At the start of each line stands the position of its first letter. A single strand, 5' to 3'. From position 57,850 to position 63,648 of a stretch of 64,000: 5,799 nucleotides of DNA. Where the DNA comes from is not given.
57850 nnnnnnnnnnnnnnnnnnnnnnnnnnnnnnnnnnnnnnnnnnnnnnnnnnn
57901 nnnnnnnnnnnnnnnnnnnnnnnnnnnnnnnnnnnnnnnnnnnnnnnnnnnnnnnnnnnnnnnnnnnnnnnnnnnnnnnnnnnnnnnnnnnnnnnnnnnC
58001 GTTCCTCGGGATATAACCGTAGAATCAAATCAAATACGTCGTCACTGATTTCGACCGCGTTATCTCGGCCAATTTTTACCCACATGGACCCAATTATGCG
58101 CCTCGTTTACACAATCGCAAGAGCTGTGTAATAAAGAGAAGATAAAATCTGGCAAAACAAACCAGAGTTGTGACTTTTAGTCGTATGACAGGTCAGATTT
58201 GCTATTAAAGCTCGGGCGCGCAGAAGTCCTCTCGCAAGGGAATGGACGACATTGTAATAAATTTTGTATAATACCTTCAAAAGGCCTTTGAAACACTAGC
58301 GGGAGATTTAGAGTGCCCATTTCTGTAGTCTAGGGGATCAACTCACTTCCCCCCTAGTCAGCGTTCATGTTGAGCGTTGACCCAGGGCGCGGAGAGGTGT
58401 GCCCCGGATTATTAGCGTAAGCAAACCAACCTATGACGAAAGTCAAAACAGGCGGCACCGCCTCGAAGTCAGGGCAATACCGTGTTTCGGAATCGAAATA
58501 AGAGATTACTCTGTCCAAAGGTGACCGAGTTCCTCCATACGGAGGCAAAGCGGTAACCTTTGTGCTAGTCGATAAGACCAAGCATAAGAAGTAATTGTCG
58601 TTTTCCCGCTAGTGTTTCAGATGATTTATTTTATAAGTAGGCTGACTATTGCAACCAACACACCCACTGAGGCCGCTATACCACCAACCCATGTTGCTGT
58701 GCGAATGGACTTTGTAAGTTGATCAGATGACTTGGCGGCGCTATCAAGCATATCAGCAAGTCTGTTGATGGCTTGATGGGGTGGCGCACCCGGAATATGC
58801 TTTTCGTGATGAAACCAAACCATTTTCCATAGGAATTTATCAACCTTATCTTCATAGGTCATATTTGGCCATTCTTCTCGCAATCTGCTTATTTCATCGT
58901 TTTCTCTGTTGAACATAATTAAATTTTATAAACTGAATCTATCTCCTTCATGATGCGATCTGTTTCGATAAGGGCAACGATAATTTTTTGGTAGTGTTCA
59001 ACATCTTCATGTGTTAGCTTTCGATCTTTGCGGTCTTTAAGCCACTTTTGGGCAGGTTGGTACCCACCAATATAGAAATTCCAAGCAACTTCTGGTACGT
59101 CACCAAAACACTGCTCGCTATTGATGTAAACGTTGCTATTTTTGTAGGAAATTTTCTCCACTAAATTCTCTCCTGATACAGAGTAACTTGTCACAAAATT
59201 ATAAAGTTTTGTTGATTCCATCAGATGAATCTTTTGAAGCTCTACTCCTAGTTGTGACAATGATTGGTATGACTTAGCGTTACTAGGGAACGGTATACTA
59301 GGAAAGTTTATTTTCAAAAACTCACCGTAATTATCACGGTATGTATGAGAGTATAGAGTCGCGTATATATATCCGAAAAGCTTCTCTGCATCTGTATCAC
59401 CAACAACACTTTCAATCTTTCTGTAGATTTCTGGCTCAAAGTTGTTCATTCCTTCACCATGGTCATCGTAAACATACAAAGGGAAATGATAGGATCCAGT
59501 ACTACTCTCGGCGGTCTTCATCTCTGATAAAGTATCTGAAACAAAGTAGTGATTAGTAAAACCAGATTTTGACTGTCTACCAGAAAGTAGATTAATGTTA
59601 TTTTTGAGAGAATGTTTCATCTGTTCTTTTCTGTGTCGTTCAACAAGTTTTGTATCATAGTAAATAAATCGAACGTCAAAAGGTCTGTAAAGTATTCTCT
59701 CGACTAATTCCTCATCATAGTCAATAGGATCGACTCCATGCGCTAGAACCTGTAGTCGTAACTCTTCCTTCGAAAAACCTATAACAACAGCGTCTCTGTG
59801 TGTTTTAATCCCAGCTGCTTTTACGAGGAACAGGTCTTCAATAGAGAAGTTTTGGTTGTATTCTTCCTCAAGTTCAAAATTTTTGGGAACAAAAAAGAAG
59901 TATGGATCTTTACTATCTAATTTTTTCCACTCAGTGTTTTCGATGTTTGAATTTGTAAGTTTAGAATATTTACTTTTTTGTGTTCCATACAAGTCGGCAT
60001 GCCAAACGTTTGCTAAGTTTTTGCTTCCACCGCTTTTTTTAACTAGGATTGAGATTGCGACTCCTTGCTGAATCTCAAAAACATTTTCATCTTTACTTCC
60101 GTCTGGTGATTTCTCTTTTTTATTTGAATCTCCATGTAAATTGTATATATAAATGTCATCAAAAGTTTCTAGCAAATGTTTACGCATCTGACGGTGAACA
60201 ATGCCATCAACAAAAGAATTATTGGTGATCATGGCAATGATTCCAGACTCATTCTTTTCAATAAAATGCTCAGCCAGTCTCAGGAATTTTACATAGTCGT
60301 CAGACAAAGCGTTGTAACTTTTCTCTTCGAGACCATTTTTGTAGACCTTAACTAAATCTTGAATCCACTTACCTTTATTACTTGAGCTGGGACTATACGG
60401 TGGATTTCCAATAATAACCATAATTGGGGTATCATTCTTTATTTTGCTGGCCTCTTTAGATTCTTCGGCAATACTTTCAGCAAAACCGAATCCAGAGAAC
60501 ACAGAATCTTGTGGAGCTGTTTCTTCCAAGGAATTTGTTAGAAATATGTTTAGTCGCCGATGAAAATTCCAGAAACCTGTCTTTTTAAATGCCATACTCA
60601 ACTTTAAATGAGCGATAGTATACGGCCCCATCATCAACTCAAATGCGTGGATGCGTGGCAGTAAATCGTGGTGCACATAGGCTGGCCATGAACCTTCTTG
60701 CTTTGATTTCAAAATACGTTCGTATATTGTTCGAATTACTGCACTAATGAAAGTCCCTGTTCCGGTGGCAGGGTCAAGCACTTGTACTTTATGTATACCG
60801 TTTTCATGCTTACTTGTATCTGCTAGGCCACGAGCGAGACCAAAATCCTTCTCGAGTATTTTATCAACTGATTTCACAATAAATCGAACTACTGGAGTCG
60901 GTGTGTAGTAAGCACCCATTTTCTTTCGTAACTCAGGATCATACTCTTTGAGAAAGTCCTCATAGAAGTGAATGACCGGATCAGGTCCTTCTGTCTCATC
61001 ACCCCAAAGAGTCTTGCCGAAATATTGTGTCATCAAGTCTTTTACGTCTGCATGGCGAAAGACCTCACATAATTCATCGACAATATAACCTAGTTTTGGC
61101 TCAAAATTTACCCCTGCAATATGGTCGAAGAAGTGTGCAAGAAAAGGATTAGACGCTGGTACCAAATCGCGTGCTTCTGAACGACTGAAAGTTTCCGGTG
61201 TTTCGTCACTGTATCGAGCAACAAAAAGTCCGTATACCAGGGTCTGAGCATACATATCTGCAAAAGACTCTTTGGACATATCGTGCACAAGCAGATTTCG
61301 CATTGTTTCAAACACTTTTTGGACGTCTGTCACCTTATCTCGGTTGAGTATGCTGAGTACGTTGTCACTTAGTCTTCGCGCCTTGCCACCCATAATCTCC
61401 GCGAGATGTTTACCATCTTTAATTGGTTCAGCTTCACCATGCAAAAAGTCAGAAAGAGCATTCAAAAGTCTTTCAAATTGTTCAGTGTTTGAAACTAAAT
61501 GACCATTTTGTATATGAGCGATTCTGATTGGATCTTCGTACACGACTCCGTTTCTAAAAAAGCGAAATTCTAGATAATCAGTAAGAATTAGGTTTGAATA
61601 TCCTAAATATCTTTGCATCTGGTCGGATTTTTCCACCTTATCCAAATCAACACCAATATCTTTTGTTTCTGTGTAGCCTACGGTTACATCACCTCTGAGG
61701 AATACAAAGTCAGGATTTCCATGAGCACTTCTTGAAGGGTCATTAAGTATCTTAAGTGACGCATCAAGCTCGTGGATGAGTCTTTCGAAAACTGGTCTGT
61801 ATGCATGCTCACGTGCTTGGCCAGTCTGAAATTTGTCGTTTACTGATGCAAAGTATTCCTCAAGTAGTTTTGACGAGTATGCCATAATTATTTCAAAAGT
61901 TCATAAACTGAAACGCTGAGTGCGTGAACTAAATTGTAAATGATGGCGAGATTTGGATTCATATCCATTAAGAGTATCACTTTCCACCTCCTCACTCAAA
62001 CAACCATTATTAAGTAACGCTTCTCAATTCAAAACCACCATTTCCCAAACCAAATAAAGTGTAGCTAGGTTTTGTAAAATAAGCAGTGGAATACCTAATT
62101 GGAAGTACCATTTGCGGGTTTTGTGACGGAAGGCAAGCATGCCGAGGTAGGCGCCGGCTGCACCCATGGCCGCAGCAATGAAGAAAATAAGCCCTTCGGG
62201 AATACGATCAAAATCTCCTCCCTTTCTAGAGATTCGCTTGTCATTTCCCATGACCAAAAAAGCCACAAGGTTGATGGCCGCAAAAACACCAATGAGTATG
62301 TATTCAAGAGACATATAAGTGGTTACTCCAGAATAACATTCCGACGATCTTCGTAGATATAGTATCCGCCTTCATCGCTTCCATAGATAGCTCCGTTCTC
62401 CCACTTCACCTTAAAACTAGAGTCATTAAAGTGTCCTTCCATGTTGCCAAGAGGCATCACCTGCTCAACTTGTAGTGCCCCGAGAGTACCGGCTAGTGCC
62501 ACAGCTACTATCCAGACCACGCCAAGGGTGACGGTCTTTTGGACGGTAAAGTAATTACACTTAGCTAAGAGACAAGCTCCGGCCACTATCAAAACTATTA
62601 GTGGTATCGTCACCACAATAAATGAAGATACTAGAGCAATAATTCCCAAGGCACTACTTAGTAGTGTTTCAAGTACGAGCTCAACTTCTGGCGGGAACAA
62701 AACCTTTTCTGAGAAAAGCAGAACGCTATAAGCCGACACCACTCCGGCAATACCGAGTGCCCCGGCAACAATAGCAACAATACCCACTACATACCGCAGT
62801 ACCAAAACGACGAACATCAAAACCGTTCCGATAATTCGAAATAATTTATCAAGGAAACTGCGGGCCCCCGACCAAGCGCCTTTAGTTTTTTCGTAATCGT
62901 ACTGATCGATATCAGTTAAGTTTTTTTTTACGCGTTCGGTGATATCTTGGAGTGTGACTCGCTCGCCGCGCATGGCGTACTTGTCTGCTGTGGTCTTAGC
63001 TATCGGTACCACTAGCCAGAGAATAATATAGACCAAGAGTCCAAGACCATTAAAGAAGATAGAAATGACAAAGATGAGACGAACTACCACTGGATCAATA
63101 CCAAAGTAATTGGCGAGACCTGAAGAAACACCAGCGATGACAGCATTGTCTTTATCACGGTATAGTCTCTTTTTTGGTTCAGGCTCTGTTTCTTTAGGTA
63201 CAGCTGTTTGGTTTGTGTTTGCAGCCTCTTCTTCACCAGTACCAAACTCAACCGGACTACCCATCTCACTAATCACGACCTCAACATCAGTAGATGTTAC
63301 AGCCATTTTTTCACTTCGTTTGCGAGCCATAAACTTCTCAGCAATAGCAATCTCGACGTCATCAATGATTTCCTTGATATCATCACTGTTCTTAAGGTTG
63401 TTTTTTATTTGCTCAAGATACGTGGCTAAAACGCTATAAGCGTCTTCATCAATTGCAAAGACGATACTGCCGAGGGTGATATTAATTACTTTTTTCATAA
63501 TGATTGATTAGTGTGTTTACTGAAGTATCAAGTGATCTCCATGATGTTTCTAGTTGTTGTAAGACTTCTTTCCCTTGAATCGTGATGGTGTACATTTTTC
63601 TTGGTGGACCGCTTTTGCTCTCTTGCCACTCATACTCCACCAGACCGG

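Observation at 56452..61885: Defence-like island: PIN gene translationally coupled to a 397-aa unknown, plus Type IIG R-M enzyme and a small membrane protein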

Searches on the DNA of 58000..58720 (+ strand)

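Call 43: search_rna_families(source=window, start=58000, end=58720, threshold=evalue, max_evalue=1)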
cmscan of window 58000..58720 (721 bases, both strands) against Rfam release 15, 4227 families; matches with E-value up to 1: 1.
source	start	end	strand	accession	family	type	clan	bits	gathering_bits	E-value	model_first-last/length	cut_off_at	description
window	58493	58558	-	RF02974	Fibro-purF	Cis-reg;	-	15.6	60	0.97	5-69/75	no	Fibro-purF RNA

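Call 70: search_dna_similar(query=window:58285-58625:+, collection=phages, mode=distant, max_evalue=0.01)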
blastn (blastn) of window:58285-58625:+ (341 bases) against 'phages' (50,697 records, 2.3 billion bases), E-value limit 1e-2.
No match.

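Call 71: search_dna_similar(query=window:58285-58625:+, collection=plasmids, mode=distant, max_evalue=0.01)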
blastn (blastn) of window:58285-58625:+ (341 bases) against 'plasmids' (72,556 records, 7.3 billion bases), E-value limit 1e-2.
No match.

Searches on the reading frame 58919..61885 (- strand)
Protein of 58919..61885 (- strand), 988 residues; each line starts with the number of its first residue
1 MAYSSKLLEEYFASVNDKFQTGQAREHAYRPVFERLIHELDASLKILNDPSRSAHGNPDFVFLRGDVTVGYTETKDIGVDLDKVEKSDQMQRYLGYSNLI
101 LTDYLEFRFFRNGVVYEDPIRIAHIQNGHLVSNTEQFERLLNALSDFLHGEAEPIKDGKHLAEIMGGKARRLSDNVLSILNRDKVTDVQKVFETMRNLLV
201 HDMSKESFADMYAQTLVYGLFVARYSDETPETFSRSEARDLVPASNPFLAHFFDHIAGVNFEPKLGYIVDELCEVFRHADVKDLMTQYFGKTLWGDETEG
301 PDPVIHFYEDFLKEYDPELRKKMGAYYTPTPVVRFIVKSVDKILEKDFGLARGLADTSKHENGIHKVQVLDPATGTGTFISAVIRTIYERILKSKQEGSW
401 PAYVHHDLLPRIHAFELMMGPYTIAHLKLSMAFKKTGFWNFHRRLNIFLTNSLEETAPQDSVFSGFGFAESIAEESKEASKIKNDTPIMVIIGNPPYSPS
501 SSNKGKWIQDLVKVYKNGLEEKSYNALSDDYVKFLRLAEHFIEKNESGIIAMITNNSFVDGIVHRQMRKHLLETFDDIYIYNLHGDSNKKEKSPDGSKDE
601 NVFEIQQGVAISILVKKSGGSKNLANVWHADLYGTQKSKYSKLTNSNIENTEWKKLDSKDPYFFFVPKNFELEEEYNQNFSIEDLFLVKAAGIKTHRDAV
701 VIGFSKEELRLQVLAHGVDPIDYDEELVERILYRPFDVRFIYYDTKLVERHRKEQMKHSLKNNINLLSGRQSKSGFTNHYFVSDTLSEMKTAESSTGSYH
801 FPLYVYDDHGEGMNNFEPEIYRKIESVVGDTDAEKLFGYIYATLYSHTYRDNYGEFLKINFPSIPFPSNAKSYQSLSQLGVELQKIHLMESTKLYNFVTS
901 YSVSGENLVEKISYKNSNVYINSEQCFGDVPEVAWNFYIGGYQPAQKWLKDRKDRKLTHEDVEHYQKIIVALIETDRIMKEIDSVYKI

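Call 3: search_protein_families(library=pfam, proteins=[window:58919-61885:-], max_evalue=0.1)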
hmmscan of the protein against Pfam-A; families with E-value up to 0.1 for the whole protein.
window:58919-61885:- (988 aa): 4 families
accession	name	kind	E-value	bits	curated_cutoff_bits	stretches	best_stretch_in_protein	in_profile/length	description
PF18135.7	Type_ISP_C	-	2.3e-70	237.8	25.9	2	720-981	69-342/342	Type ISP C-terminal specificity domain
PF02384.22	N6_Mtase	-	6.3e-11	42.6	20.4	1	305-573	7-203/311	N-6 DNA Methylase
PF07669.17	Eco57I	-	5.3e-10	40.1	25.3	1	470-583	56-165/171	Eco57I restriction-modification methylase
PF20473.4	MmeI_Mtase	-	6.5e-08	32.5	27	1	361-573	15-217/259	MmeI, DNA-methyltransferase domain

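Call 4: search_protein_families(library=padloc, proteins=[window:58919-61885:-], max_evalue=0.1)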
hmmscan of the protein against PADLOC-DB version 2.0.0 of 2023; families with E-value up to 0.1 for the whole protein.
window:58919-61885:- (988 aa): 20 families
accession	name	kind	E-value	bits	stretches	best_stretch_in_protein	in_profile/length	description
PDLC03610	REase_MTase_IIG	-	3.1e-273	907.6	3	8-507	2-495/1096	Type IIG restriction enzyme-methyltransferase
PDLC03631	REase_MTase_IIG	-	6.6e-104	346.8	2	5-709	5-698/1086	Type IIG restriction enzyme-methyltransferase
PDLC03051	REase_MTase_I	-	8.8e-56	186.8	2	304-714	845-1251/1591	Type I restriction enzyme-methyltransferase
PDLC03597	REase_MTase_IIG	-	4e-49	165.2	2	304-710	861-1268/1646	Type IIG restriction enzyme-methyltransferase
PDLC03621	REase_MTase_IIG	-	4.2e-41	138.9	2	307-649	287-617/1024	Type IIG restriction enzyme-methyltransferase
PDLC04134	mad2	-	7.3e-15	52.7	1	55-641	39-468/492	mads_2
PDLC03226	MTase_II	-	4.8e-09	33.4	2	320-385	13-63/579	Type II methyltransferase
PDLC03338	MTase_II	-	7.8e-08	29.5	1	316-574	122-320/604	Type II methyltransferase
PDLC02529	PglX|PglXI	-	5.9e-07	25.5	1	360-574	222-436/1189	PglX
PDLC03267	MTase_II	-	9.7e-07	26.1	1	489-583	108-198/539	Type II methyltransferase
PDLC03630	REase_MTase_IIG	-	1.6e-06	24.2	1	300-389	350-429/1100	Type IIG restriction enzyme-methyltransferase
PDLC02643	DrmMI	-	3.2e-06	23.2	1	318-397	550-632/1347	DrmMI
PDLC03021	MTase_I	-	5.2e-06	23.6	1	306-397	148-216/491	Type I methyltransferase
PDLC03025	MTase_I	-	2.6e-05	21.1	1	305-397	145-214/569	Type I methyltransferase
PDLC03227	MTase_II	-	0.00012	19.2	1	479-585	124-217/494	Type II methyltransferase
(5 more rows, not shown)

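Call 5: search_protein_families(library=ncbifam, proteins=[window:58919-61885:-], max_evalue=1)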
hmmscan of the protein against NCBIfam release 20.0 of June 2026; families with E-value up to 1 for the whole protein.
window:58919-61885:- (988 aa): 3 families
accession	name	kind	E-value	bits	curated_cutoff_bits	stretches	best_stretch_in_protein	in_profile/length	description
NF033451.1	BREX_2_MTaseX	equivalog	2.6e-05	22.2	400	1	302-575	174-438/1185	BREX-2 system adenine-specific DNA-methyltransferase PglX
NF047738.1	antiphage_MADS2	equivalog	0.0014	17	720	1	367-397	333-363/654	methylation-associated defense system DNA methyltransferase MAD2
TIGR00167.1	cbbA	subfamily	0.039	13.3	215.6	1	779-834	55-111/290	ketose-bisphosphate aldolase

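Call 81: search_protein_families(library=pfam, proteins=[L129:5702-6415:-, L129:6419-6991:-], max_evalue=0.01)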
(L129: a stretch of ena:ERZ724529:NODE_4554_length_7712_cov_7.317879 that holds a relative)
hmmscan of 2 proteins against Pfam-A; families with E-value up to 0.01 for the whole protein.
L129:5702-6415:- (237 aa): 0 families

L129:6419-6991:- (190 aa): 0 families

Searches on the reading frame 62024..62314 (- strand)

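Call 3: search_protein_families(library=pfam, proteins=[window:62024-62314:-], max_evalue=0.1)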
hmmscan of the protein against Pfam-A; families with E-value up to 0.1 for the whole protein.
window:62024-62314:- (96 aa): 1 family
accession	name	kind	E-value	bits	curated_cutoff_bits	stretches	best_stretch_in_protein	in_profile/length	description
PF06961.18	DUF1294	-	2e-18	66.8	25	1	15-71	1-55/55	Protein of unknown function (DUF1294)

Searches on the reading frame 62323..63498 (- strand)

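Call 81: search_protein_families(library=pfam, proteins=[window:62323-63498:-], max_evalue=0.01)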
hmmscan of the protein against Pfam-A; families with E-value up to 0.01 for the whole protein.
window:62323-63498:- (391 aa): 3 families
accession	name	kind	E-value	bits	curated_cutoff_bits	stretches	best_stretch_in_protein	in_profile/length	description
PF04024.17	PspC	-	2.1e-24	85.5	25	1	110-166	1-57/58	PspC domain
PF22571.1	LiaI-LiaF-TM_PspC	-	1.5e-12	47.9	27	1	211-346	11-141/142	PspC transmembrane region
PF22564.2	HAAS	-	0.00084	20.1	27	1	26-84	1-51/55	HAAS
